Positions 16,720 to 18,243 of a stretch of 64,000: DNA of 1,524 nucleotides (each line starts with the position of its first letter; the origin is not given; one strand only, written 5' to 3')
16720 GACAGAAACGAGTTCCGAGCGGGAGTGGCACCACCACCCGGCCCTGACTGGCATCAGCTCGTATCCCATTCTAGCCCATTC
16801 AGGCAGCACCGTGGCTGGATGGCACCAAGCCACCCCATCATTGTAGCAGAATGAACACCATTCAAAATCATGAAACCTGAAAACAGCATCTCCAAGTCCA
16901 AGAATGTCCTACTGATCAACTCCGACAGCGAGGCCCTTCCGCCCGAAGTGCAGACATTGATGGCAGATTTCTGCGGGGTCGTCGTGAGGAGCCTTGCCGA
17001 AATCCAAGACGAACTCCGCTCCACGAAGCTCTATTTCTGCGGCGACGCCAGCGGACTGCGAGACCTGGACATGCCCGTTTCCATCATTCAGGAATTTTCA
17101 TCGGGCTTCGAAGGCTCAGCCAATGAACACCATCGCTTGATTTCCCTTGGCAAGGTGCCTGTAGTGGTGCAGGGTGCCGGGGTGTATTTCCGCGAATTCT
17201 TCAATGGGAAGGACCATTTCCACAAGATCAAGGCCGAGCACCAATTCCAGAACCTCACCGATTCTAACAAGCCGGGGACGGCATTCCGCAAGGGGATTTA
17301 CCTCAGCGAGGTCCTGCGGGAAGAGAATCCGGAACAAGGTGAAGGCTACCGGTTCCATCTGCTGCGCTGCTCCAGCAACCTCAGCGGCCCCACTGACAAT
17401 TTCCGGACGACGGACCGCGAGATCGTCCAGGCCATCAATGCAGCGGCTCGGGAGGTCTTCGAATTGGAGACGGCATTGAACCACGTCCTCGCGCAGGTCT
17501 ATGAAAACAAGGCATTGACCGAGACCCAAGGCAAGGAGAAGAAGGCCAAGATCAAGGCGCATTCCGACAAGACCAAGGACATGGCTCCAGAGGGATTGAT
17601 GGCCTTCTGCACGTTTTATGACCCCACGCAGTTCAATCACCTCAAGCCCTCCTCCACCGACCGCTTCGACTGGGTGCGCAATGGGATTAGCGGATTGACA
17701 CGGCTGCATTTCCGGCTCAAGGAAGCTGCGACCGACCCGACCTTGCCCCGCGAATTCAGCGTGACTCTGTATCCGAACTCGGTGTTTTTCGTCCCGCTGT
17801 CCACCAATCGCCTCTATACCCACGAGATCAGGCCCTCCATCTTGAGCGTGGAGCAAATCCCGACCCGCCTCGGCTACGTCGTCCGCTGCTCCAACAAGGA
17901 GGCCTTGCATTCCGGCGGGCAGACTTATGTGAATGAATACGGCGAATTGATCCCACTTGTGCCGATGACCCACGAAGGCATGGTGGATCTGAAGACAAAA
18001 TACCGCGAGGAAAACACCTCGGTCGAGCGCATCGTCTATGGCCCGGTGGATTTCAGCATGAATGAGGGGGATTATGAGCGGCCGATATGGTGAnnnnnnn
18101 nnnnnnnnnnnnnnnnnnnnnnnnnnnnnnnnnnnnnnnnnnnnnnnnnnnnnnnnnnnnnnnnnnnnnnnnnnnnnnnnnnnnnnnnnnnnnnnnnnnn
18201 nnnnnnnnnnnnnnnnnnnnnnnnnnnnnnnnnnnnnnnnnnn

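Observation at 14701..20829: Same-strand accessory cluster: metallophosphoesterase, unknown proteins and two tandem AlkB-like dioxygenase paralogs, bounded by an Rpn nuclease gene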

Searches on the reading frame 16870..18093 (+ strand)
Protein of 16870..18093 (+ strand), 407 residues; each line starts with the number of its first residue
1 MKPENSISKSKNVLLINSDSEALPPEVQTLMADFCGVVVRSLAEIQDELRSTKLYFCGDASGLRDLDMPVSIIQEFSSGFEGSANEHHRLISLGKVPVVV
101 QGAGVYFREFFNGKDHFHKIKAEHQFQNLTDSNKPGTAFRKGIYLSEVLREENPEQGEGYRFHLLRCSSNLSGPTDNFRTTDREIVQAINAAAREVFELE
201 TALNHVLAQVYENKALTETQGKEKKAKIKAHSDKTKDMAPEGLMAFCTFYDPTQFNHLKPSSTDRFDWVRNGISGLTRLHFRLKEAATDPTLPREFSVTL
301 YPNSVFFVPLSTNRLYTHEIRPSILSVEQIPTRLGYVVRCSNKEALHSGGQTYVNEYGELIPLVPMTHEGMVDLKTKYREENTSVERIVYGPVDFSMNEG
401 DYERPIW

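Call 3: search_protein_families(library=pfam, proteins=[window:16870-18093:+], max_evalue=0.1)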
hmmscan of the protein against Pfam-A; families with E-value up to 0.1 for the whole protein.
window:16870-18093:+ (407 aa): 2 families
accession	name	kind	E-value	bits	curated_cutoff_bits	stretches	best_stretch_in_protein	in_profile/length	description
PF13532.12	2OG-FeII_Oxy_2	-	0.011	16.3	31.2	1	177-323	69-173/194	2OG-Fe(II) oxygenase superfamily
PF01715.23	IPPT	-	0.069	13.2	23.6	0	80-126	40-89/243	IPP transferase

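Call 6: search_protein_families(library=ncbifam, proteins=[window:16870-18093:+], max_evalue=0.1)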
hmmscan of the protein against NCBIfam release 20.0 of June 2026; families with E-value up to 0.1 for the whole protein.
window:16870-18093:+ (407 aa): 0 families

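Call 7: search_protein_families(library=padloc, proteins=[window:16870-18093:+], max_evalue=0.1)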
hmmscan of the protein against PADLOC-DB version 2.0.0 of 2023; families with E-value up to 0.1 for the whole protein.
window:16870-18093:+ (407 aa): 0 families

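Call 8: search_protein_families(library=phrogs, proteins=[window:16870-18093:+], max_evalue=0.1)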
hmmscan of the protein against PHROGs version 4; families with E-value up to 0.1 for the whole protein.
window:16870-18093:+ (407 aa): 0 families

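Call 9: find_homologous_proteins(query=window:16870-18090:+, max_evalue=0.001)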
Query window:16870-18090:+ (407 aa): 2672 proteins with E <= 0.001 among 6701 candidates; the best 120 are listed.
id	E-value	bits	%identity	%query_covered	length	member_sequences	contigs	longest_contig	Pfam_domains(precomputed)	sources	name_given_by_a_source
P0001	2.5e-275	930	100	100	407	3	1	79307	-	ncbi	ncbi:MAG: hypothetical protein U0176_05600 [Bacteroidia bacterium]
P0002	9.8e-186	635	71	100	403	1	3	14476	-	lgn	-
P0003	3.2e-152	525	58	100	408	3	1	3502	-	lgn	-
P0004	4.2e-152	525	58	100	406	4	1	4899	-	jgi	jgi:hypothetical protein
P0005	6.7e-151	521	58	100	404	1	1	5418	-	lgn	-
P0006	9.0e-151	520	59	100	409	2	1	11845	-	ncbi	-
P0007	1.7e-150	519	58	100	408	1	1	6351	-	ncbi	-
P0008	6.0e-150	518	57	100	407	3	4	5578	-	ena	-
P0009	1.3e-149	517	57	100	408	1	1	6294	-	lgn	-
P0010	3.3e-148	512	58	100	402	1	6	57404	-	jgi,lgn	jgi:hypothetical protein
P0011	4.8e-148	511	56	100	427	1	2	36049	-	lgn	-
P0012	1.2e-147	510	58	99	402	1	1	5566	-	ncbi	ncbi:MAG: hypothetical protein ACKVTZ_07540 [Bacteroidia bacterium]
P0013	1.7e-147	510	58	99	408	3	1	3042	-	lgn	-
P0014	2.4e-147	509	57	100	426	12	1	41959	-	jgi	jgi:hypothetical protein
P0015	4.0e-147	508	57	99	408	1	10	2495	-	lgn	-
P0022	5.8e-146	505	56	100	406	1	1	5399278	-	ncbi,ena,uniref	ncbi:hypothetical protein [Kordia sp.]|uniref:hypothetical protein n=1 Tax=Kordia sp. TaxID=1965332 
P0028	1.6e-145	503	56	99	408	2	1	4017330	-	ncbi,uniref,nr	ncbi:hypothetical protein [Chitinophaga flava]|uniref:Uncharacterized protein n=1 Tax=Chitinophaga f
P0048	5.7e-143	495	55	100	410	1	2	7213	PF13532.13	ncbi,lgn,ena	-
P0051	9.3e-143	494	55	99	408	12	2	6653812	-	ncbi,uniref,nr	ncbi:hypothetical protein C8C83_2449 [Flavobacterium sp. 90]|uniref:hypothetical protein n=1 Tax=unc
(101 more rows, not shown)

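Call 10: find_encoding_contigs(protein=P0028, flank=8000, max_places=2)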
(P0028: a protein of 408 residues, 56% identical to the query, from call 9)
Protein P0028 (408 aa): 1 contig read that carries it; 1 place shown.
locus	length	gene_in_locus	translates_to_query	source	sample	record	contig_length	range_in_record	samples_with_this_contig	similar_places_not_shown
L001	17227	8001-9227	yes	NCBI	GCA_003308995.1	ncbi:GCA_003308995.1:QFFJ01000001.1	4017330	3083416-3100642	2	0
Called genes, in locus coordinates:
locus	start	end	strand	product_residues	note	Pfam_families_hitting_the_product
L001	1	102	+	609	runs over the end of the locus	PF21185:RecD_N (weak), PF00580:UvrD-helicase (weak), PF13245:AAA_19, PF13604:AAA_30, PF05127:NAT10_TcmA_helicase, PF13401:AAA_22 (weak), PF18335:SH3_13, PF13538:UvrD_C_2, +2 more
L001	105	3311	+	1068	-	PF04257:RecC_N, PF27451:RecC_4th, PF17946:RecC_C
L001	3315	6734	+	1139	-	PF00580:UvrD-helicase, PF13245:AAA_19, PF13361:UvrD_C, PF13538:UvrD_C_2 (faint)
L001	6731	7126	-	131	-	PF01981:PTH2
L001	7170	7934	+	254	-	PF20033:DUF6438 (weak)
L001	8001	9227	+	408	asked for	-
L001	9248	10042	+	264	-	PF13532:2OG-FeII_Oxy_2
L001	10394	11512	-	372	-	PF06441:EHN, PF00561:Abhydrolase_1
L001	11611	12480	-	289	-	PF20240:DUF6597, PF00165:HTH_AraC (faint), PF12833:HTH_18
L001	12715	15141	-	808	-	PF13620:CarboxypepD_reg, PF13715:CarbopepD_reg_2, PF07715:Plug, PF00593:TonB_dep_Rec_b-barrel, PF14905:OMP_b-brl_3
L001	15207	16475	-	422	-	PF00512:HisKA, PF02518:HATPase_c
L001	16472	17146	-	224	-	PF00072:Response_reg, PF00486:Trans_reg_C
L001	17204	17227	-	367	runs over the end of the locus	PF00535:Glycos_transf_2 (faint), PF10111:Glyco_tranf_2_2 (faint)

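Call 11: find_encoding_contigs(protein=P0051, flank=8000, max_places=2)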
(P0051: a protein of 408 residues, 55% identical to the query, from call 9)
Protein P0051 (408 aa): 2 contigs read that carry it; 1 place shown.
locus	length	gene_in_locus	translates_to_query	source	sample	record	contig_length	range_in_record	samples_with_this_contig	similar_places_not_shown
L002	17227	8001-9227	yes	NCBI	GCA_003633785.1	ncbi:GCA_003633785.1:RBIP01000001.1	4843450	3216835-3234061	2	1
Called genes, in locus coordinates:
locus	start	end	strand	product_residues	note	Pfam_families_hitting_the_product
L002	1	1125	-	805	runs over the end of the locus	PF12704:MacB_PCD, PF02687:FtsX, PF12704:MacB_PCD, PF02687:FtsX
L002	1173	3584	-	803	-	PF12704:MacB_PCD, PF02687:FtsX, PF12704:MacB_PCD, PF02687:FtsX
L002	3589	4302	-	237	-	PF00005:ABC_tran, PF13304:AAA_21 (faint)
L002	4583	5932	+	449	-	PF00004:AAA (faint), PF00072:Response_reg, PF00158:Sigma54_activat, PF14532:Sigma54_activ_2, PF07724:AAA_2 (weak), PF07728:AAA_5 (weak), PF25601:AAA_lid_14, PF02954:HTH_8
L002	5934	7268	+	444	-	PF00512:HisKA (weak), PF02518:HATPase_c, PF14501:HATPase_c_5 (weak)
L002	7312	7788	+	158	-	-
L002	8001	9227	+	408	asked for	-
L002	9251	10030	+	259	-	PF13532:2OG-FeII_Oxy_2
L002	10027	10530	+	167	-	PF04493:Endonuclease_5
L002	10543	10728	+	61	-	-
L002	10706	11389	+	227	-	-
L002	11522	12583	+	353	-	-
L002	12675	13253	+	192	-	PF08818:DUF1801, PF13376:OmdA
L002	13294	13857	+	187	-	PF14066:DUF4256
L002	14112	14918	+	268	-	PF00106:adh_short, PF01370:Epimerase, PF05368:NmrA (faint), PF08659:KR, PF13460:NAD_binding_10 (faint), PF13561:adh_short_C2, PF08643:DUF1776 (weak)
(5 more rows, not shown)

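Call 12: find_encoding_contigs(protein=P0022, flank=8000, max_places=2)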
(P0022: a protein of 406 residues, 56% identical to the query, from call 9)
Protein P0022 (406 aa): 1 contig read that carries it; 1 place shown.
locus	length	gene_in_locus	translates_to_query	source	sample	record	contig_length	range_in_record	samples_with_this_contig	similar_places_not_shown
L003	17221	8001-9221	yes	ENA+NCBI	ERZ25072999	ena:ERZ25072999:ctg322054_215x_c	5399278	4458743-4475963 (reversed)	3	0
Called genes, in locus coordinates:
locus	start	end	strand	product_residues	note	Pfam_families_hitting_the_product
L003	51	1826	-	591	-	PF00474:SSF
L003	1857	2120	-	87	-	PF13937:DUF4212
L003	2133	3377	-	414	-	-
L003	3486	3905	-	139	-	PF13518:HTH_28 (faint)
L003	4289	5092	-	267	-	PF08713:DNA_alkylation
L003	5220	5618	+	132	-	-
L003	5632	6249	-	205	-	PF00440:TetR_N, PF13972:TetR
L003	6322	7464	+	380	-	PF01266:DAO (faint), PF01494:FAD_binding_3, PF07992:Pyr_redox_2 (faint), PF13450:NAD_binding_8 (weak)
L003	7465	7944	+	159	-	-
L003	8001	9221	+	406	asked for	-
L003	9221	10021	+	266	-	PF13532:2OG-FeII_Oxy_2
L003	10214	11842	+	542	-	PF04185:Phosphoesterase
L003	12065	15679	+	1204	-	PF20628:Dyp_perox_C, PF02901:PFL-like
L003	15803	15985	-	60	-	-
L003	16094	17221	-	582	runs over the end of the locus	PF07719:TPR_2 (faint), PF00515:TPR_1 (faint), PF13181:TPR_8 (faint), PF13174:TPR_6 (faint), PF13424:TPR_12 (faint), PF12833:HTH_18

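Call 14: find_encoding_contigs(protein=P0002, flank=8000, max_places=3)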
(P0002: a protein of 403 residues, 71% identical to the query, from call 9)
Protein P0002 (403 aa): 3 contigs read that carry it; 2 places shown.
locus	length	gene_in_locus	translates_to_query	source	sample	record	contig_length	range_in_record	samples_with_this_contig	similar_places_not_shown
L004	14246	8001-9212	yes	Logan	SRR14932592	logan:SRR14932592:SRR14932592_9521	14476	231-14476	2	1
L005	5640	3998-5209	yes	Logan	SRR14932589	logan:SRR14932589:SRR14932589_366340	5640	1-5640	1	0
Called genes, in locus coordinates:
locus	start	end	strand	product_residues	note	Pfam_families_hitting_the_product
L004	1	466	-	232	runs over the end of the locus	?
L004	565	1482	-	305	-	PF13292:DXP_synthase_N, PF00456:Transketolase_N, PF00676:E1_dh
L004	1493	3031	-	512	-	PF01384:PHO4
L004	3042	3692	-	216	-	PF01865:PhoU_div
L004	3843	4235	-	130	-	-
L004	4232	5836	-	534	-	PF01645:Glu_synthase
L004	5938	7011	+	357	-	-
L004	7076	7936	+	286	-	-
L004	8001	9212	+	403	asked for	-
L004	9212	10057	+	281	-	PF13532:2OG-FeII_Oxy_2 (weak)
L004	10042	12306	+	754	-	PF13424:TPR_12 (faint), PF13432:TPR_16 (faint), PF17874:TPR_MalT (weak), PF07719:TPR_2 (faint), PF13176:TPR_7 (faint), PF13181:TPR_8 (faint), PF00515:TPR_1 (faint), PF02518:HATPase_c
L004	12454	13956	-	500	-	PF08757:CotH (weak)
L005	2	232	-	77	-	?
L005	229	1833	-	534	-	PF01645:Glu_synthase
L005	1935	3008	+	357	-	-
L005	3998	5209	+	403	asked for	-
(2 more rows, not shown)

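Call 15: find_encoding_contigs(protein=P0010, flank=8000, max_places=2)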
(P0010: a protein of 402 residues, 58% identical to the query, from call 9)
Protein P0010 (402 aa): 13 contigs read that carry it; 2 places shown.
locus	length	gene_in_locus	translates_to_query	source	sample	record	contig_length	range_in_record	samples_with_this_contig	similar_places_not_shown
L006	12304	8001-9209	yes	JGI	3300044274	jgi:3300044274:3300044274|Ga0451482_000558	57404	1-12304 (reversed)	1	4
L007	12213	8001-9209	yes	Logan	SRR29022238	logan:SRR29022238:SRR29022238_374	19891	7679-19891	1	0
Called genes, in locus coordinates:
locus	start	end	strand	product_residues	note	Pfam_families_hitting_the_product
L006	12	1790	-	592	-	PF00474:SSF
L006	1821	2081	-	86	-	PF13937:DUF4212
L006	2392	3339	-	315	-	-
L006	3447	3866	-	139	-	PF13518:HTH_28 (faint)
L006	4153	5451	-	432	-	PF12708:Pect-lyase_RHGA_epim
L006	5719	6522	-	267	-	PF13646:HEAT_2 (faint), PF08713:DNA_alkylation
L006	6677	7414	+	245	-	-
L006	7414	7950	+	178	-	-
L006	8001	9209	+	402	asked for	-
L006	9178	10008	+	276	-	PF13532:2OG-FeII_Oxy_2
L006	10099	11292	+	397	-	PF22544:HYDIN_VesB_CFA65-like_Ig (faint), PF07610:DUF1573 (weak)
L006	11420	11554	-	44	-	-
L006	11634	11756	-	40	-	-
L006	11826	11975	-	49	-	-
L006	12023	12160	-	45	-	-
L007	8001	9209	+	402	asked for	-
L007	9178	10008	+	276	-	PF13532:2OG-FeII_Oxy_2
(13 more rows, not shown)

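Call 18: search_solved_structures(query=A1, max_evalue=10, show_alignments=2)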
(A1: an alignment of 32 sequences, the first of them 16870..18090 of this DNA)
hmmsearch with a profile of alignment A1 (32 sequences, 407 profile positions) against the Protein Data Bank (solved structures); distinct sequences matched with E-value up to 10: 0.

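Call 20: find_related_loci(query=A1, collection=genome_contigs, flank=10000)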
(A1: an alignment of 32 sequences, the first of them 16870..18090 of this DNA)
Query A1 (407 aa) in genome_contigs; peptide patterns used: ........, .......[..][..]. (x = any residue, [..] = any of these).
141 stretches matched a pattern; 128 encode a relative of the query (tblastn E <= 1e-3); the best 80 are kept; 80 distinct loci.
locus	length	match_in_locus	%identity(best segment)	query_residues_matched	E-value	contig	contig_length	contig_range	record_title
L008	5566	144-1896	58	2-407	4e-162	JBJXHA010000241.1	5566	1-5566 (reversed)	MAG: Bacteroidia bacterium isolate F1F2.bin.14 k127_3260622, whole genome shotgun sequence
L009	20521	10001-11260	57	1-407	2e-157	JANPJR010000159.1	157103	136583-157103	MAG: Cytophagales bacterium isolate VAR_61_metabat_367 VAR_61_k141_4263999, whole genome shotgun sequence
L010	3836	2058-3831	57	1-407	4e-163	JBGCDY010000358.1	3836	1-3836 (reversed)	MAG: Chitinophagales bacterium isolate SGMAG-61 contig358, whole genome shotgun sequence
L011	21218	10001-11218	56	1-407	1e-155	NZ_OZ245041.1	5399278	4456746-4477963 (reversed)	MAG: Kordia sp. isolate bfdb8b16-a78d-4fcc-957b-55b0cbd6d888 chromosome 1, complete sequence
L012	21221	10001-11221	57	1-407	4e-155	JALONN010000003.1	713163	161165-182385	MAG: Raineya sp. isolate Prado078 scaffold_2, whole genome shotgun sequence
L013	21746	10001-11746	56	4-407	2e-154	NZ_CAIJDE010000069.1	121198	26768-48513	Flavobacterium panici isolate PXU-55, whole genome shotgun sequence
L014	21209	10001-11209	55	4-407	2e-153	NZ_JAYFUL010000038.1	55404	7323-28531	Arcicella aquatica strain LMG 21963 Arcicellaaquatica_MS21963_ctg038, whole genome shotgun sequence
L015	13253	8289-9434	59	27-407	7e-153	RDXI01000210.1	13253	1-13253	MAG: Bacteroidetes bacterium isolate PH2015_13D_43_10 PH2015_13D_scaffold_711, whole genome shotgun sequence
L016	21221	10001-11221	57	1-407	2e-152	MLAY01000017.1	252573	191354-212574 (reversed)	Marine bacterium AO1-C Bin2_contig__21_len_252573_cov_92.8881_ID_41, whole genome shotgun sequence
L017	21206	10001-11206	55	4-407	2e-152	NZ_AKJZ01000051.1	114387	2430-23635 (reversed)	Flavobacterium sp. CF136 PMI10_contig106.106, whole genome shotgun sequence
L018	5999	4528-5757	55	1-407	9e-153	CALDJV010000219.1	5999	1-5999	MAG TPA_asm: uncultured Cytophagaceae bacterium isolate SRR6490003_bin.60_CONCOCT_v1.1_MAG genome assembly, contig: ERZ7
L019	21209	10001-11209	55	4-406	8e-152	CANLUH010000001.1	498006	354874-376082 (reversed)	uncultured Flavobacteriaceae bacterium isolate 2-583A.fasta genome assembly, contig: NODE_1, whole genome shotgun sequen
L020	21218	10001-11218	56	1-407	6e-152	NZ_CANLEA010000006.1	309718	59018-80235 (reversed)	Uncultured Kordia sp. isolate 2-867.fasta NODE_6, whole genome shotgun sequence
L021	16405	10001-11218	55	1-407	2e-151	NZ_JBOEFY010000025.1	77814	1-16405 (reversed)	MAG: Kordia sp. isolate PBSAbac3 PBSAc_contig_585, whole genome shotgun sequence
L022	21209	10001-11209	54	4-407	2e-151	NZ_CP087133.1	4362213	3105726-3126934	Flavobacterium flavipigmentatum strain F-70 chromosome, complete genome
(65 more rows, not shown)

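Call 26: predict_structure(alignment_id=A1)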
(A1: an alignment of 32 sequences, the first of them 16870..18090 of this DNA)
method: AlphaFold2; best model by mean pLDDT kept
length: 407 residues; sequences in the alignment: 32
mean_pLDDT: 83.7   pTM: 0.88
mean pLDDT of the five models: 83.7, 80.3, 77.1, 77.0, 77.0
residues with pLDDT >= 90: 181; 70-90: 159; 50-70: 55; < 50: 12
segments of 3 or more residues with pLDDT < 50: 131-138
pLDDT, mean of each block of 10 residues (from residue 1): 80 85 85 93 71 87 78 89 74 94 93 86 83 46 92 78 78 89 96 94 92 59 56 72 93 90 91 91 88 92 94 86 79 91 91 88 85 81 80 72 91
secondary structure, 60 per line:
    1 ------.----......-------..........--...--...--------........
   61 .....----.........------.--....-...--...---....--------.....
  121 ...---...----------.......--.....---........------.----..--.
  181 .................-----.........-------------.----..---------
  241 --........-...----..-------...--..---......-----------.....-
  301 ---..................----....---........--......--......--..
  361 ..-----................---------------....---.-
elements in order: E12-17 H25-33 E37-39 E53-59 H60-65 E70-78 E88-91 E98-100 E104-107 H116-123 E127-129 E140-146 E149-153 E157-164 H180-196 E203-211 E243-250 E268-270 E278-283 E295-299 E304-309 H310-315 E316-321 E333-340 E343-348 E351-356 E359-362 H368-383 H399-402
